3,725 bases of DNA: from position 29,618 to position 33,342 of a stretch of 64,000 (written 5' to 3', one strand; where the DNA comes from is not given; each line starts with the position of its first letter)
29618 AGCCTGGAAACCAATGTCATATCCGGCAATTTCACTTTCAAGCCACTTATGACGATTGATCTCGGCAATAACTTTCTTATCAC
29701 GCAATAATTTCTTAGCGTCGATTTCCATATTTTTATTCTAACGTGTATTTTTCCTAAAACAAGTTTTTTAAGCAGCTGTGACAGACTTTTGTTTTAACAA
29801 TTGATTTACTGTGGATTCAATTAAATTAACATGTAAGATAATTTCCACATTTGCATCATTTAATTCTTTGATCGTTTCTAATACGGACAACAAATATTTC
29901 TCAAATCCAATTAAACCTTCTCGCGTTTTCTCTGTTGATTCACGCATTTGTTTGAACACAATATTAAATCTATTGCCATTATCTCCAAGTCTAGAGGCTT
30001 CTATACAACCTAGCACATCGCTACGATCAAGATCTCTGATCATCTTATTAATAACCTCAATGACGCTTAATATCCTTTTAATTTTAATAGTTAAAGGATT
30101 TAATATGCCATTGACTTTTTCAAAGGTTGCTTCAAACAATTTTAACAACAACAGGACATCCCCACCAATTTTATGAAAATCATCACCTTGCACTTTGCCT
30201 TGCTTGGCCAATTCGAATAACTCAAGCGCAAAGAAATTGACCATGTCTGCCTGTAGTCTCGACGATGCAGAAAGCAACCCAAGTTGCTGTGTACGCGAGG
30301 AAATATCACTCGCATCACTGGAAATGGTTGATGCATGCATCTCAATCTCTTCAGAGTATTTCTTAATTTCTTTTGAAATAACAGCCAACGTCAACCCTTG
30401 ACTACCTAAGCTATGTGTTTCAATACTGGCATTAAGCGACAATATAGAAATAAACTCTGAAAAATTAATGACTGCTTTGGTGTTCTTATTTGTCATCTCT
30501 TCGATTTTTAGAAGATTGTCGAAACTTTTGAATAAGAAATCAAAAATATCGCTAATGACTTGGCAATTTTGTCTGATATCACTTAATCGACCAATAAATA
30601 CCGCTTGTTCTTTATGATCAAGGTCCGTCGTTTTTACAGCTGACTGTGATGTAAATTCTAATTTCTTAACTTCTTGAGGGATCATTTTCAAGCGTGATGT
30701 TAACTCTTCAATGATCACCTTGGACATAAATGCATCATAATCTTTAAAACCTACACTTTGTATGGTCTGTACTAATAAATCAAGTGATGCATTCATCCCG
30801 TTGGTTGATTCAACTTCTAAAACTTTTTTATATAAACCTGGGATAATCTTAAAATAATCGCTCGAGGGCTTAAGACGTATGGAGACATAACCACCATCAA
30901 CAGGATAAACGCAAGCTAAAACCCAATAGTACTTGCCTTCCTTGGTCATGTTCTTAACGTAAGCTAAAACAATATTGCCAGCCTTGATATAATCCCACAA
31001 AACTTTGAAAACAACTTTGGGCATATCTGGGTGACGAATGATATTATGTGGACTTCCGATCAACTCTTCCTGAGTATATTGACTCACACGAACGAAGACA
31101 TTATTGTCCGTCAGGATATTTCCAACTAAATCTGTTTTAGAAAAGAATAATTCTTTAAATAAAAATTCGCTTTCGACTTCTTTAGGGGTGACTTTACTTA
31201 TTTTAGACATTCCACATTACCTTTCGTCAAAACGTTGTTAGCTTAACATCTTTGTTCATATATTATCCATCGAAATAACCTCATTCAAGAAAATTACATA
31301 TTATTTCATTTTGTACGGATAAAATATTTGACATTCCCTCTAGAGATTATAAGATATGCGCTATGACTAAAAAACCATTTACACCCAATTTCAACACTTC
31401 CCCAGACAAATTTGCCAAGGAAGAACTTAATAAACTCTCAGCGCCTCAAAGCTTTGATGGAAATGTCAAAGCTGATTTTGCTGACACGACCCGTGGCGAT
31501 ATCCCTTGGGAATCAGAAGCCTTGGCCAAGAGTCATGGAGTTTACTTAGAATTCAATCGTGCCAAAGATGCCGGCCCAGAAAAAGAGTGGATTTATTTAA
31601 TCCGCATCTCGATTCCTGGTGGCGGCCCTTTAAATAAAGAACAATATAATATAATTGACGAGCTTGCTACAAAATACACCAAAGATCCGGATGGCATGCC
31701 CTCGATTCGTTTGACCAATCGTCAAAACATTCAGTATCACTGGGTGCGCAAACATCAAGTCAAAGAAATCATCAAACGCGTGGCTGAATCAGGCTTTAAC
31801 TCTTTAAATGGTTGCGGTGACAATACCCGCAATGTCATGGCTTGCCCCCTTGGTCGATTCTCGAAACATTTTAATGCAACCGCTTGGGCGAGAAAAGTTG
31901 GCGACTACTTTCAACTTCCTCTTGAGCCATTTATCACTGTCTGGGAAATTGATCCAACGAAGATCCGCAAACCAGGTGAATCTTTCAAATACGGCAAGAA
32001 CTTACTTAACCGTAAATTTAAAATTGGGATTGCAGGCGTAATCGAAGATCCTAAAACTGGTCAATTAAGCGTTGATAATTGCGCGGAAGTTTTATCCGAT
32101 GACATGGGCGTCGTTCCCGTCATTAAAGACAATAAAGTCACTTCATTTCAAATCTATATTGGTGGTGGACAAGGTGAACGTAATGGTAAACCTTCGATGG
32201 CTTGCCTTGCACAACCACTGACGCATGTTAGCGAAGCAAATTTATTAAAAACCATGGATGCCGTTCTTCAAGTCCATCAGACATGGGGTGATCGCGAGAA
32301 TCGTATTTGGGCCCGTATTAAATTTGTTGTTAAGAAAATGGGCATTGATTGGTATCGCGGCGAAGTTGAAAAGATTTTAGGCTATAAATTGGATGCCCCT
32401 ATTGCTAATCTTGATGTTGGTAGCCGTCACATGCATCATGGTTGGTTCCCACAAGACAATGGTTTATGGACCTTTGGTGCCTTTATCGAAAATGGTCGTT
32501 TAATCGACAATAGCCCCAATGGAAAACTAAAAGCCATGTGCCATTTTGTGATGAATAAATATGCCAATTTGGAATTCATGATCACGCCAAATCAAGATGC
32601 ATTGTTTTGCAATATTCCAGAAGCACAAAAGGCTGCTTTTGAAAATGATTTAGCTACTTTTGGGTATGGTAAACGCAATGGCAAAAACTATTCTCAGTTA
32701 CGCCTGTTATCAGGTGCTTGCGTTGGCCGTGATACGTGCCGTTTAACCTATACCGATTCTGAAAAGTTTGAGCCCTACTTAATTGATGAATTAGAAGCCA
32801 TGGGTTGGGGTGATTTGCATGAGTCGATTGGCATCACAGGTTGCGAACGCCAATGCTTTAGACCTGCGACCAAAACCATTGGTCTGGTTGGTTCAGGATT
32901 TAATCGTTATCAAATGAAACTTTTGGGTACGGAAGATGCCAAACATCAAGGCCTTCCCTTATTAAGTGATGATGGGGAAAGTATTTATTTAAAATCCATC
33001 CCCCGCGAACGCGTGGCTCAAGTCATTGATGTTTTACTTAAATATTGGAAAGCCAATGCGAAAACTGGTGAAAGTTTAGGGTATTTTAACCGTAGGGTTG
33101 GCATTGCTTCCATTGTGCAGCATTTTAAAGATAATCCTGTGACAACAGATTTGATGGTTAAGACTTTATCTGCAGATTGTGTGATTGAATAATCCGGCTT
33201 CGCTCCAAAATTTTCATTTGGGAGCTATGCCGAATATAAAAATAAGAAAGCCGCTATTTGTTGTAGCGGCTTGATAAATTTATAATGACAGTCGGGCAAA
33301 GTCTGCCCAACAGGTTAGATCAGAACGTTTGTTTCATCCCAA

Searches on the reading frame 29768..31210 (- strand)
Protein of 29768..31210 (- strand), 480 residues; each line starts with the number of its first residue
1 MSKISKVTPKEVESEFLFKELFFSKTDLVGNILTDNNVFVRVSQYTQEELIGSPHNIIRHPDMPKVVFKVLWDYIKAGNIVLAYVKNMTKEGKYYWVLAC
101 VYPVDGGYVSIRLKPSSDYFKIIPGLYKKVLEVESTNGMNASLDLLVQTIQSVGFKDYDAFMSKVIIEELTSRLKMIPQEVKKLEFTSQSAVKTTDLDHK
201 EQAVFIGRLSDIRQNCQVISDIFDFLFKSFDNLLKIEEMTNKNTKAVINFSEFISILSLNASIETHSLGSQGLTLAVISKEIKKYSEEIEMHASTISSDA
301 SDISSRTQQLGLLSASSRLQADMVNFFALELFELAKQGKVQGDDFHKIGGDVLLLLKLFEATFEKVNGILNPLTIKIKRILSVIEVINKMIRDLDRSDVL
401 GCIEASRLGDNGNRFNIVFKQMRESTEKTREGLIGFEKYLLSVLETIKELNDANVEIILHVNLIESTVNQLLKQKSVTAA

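Call 43: search_protein_families(library=pfam, proteins=[window:29768-31210:-], max_evalue=0.00001)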
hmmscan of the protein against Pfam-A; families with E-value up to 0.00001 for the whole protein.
window:29768-31210:- (480 aa): 2 families
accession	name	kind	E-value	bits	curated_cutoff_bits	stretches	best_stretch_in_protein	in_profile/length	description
PF08447.18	PAS_3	-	2.1e-10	41.2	25.6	1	36-104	5-75/89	PAS fold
PF00015.26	MCPsignal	-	3e-09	37.4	34.6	0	250-307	45-102/172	Methyl-accepting chemotaxis protein (MCP) signalling domain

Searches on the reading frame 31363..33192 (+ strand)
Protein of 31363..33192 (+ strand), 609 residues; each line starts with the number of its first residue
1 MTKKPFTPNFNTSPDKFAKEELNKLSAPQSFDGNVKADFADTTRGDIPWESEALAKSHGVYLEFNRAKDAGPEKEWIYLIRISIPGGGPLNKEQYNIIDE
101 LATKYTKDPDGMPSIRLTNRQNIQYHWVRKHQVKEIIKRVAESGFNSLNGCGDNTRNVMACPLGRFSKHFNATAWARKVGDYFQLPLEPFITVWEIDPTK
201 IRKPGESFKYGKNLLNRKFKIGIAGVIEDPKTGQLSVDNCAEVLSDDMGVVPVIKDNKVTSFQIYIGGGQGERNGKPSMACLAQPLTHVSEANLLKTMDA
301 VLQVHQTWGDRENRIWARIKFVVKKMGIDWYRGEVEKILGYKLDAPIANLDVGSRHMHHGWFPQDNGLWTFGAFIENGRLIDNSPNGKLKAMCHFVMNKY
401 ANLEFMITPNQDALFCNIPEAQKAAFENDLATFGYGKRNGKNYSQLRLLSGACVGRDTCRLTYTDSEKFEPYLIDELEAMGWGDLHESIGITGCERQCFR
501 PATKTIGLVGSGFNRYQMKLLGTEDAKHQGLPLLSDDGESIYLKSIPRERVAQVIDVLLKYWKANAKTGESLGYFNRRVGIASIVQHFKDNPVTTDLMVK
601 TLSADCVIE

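Call 43: search_protein_families(library=pfam, proteins=[window:31363-33192:+], max_evalue=0.00001)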
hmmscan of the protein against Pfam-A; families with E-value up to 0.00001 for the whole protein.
window:31363-33192:+ (609 aa): 2 families
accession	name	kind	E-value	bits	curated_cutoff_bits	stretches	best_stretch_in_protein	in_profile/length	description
PF01077.27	NIR_SIR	-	1.6e-31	109.3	27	1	151-340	1-155/158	Nitrite and sulphite reductase 4Fe-4S domain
PF03460.22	NIR_SIR_ferr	-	6.7e-19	67.8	24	2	78-142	10-68/69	Nitrite/Sulfite reductase ferredoxin-like half domain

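Call 45: search_protein_families(library=ncbifam, proteins=[window:31363-33192:+], max_evalue=0.00001)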
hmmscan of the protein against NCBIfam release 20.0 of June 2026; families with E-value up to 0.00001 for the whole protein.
window:31363-33192:+ (609 aa): 7 families
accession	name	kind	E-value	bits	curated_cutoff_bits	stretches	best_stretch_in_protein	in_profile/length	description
NF010029.0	PRK13504.1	equivalog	3.6e-100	336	457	1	17-588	15-567/575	NADPH-dependent assimilatory sulfite reductase hemoprotein subunit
TIGR02041.1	CysI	equivalog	2.9e-78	263.7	756.55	1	31-581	10-540/541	assimilatory sulfite reductase (NADPH) hemoprotein subunit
TIGR02042.1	sir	equivalog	7.1e-70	235.7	731.5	1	53-586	44-576/581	sulfite reductase, ferredoxin dependent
NF007125.0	PRK09566.1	equivalog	1.1e-32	113.2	594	2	215-567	181-511/513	ferredoxin--nitrite reductase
NF007126.0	PRK09567.1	equivalog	1.5e-26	92.7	523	1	290-589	291-588/595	NirA family protein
TIGR02435.1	CobG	equivalog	1.9e-17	63.3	234.8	1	284-511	175-384/388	precorrin-3B synthase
TIGR02374.1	nitri_red_nirB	equivalog_domain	8.1e-10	37.7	578.35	0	398-584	584-757/794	nitrite reductase large subunit NirB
